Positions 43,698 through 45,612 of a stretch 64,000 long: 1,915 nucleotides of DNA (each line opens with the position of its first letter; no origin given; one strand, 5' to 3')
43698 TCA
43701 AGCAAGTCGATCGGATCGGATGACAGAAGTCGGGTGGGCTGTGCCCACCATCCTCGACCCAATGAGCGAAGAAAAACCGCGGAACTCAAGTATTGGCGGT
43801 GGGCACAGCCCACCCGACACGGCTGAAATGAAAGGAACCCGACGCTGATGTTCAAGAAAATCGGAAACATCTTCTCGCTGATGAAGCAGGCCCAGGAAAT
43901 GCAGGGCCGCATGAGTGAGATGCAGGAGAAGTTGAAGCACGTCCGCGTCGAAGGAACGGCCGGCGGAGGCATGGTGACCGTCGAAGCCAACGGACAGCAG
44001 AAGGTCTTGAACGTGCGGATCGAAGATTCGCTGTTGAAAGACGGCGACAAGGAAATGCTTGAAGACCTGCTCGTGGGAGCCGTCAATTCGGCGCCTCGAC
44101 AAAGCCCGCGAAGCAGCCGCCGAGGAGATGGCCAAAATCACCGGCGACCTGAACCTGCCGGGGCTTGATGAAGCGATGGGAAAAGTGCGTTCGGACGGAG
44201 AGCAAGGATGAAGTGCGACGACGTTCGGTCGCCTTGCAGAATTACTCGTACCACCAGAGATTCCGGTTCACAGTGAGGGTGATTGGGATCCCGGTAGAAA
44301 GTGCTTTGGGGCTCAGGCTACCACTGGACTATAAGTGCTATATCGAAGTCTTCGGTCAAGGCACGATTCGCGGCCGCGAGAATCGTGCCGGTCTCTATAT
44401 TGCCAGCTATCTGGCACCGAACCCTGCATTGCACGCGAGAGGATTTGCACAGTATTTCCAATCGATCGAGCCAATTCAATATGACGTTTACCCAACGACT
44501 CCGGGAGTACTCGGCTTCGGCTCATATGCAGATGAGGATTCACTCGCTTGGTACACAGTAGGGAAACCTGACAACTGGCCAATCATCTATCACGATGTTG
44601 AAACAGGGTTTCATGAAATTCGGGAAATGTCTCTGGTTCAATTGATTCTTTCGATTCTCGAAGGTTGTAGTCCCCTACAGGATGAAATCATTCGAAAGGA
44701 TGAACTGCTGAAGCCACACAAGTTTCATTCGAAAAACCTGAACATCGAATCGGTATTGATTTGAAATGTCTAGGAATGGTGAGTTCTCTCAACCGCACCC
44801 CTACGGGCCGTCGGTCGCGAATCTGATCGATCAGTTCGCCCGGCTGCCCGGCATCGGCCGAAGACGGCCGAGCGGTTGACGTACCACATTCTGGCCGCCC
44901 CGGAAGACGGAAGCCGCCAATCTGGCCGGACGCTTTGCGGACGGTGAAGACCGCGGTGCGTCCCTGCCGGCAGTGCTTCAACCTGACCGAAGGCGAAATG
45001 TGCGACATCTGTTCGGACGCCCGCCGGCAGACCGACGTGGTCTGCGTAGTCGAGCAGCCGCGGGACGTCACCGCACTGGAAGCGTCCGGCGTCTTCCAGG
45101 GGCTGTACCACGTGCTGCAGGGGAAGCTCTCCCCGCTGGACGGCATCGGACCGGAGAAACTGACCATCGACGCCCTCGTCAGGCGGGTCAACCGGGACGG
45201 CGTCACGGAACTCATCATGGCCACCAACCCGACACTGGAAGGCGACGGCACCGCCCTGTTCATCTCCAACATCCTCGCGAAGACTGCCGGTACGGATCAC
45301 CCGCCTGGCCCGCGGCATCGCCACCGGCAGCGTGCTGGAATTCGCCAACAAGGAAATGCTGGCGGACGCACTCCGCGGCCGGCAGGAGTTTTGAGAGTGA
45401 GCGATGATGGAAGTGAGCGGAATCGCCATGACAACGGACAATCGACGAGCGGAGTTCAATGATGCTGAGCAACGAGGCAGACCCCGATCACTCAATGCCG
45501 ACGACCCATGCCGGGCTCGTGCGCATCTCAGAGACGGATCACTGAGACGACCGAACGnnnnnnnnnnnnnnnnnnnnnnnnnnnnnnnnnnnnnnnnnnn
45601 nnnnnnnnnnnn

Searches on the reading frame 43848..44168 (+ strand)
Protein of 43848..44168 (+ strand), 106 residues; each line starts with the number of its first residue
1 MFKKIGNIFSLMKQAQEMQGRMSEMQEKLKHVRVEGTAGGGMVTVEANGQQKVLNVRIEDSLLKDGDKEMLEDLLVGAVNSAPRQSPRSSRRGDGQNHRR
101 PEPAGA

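Call 58: search_protein_families(library=pfam, proteins=[window:43848-44168:+], max_evalue=0.01)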
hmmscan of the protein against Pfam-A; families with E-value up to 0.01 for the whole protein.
window:43848-44168:+ (106 aa): 1 family
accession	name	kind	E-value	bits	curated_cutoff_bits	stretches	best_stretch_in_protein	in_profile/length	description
PF02575.21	YbaB_DNA_bd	-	1e-27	96.6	25.5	1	12-86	1-75/91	YbaB/EbfC DNA-binding family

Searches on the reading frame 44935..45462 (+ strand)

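Call 58: search_protein_families(library=pfam, proteins=[window:44935-45462:+, window:44973-45407:+], max_evalue=0.01)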
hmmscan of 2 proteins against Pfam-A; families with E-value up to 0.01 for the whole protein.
window:44935-45462:+ (175 aa): 4 families
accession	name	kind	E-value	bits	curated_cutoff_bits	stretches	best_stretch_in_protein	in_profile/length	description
PF13662.12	Toprim_4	-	1.9e-21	76.5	25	1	35-115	2-75/85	Toprim domain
PF02132.21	RecR_ZnF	-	1e-08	35.2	22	1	8-28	1-21/21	RecR, Cys4-zinc finger domain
PF01751.28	Toprim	-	1.7e-08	35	23.1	1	36-116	2-86/96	Toprim domain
PF24973.1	EGF_LMN_ATRN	-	0.0046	17.5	27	1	10-28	14-32/44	Laminin/attractin EGF domain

window:44973-45407:+ (144 aa): 0 families
